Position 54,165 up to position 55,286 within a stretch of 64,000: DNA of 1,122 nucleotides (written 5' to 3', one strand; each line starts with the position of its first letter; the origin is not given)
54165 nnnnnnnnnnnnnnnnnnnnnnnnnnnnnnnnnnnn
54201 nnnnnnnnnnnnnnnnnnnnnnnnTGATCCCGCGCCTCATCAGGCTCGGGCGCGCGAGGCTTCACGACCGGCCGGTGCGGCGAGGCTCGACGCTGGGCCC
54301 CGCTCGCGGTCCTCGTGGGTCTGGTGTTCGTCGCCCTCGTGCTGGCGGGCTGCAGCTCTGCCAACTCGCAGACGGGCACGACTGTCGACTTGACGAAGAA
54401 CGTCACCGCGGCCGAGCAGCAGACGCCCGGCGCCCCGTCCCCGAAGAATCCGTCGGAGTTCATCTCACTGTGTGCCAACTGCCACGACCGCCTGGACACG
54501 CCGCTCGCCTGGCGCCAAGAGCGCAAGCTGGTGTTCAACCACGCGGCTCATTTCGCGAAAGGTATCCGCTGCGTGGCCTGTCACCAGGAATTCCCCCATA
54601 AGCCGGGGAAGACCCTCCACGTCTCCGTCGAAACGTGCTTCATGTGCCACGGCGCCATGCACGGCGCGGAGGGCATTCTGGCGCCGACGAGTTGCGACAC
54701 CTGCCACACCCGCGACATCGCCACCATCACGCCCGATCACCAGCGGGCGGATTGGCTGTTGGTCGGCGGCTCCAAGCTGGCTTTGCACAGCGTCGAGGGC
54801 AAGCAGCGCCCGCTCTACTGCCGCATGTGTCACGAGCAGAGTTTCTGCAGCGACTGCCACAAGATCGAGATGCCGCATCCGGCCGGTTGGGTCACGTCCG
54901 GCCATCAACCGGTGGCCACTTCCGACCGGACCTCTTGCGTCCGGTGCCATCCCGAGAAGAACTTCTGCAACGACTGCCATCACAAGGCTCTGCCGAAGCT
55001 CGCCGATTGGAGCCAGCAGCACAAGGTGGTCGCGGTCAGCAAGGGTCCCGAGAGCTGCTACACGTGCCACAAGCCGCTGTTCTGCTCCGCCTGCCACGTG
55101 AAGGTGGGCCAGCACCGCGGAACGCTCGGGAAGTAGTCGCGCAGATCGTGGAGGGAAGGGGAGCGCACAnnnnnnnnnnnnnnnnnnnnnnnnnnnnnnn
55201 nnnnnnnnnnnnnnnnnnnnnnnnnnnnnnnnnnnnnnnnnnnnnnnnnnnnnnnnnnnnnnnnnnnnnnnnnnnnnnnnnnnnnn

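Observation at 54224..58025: Repeated dihaem unit CxxCH-x4-7-CxxCH-x3-MPHP-x2-W-x3-H builds the C-terminal halves of cytochromes B, G, H, I and J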

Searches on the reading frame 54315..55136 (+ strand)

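Call 4: search_protein_families(library=pfam, proteins=[window:54315-55136:+], max_evalue=0.1)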
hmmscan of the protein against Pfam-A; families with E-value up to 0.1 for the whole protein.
window:54315-55136:+ (273 aa): 4 families
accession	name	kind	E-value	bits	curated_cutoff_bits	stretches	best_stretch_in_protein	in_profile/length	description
PF14522.11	Cytochrome_C7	-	2e-10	40.8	24.8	0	216-253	14-49/67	Cytochrome c7 and related cytochrome c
PF22113.1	Mtrc-MtrF_II-IV_dom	-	6e-08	32.8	30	2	103-254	4-165/176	Outer membrane cytochrome MtrC/MtrF-like, domains II/IV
PF14537.11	Cytochrom_c3_2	-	4e-05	24.4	25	1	51-112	27-78/79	Cytochrome c3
PF09699.15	Paired_CXXCH_1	-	0.03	14.4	20.6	0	80-115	4-39/41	Doubled CXXCH motif (Paired_CXXCH_1)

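Call 5: search_protein_families(library=ncbifam, proteins=[window:54315-55136:+], max_evalue=0.1)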
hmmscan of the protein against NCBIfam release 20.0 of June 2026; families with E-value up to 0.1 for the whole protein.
window:54315-55136:+ (273 aa): 1 family
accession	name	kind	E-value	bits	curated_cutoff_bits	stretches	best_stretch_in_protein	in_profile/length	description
NF045713.1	CxxCH_16_HmcA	equivalog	0.00062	18.5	400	1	53-252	201-386/541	sulfate respiration complex hexadecaheme cytochrome HmcA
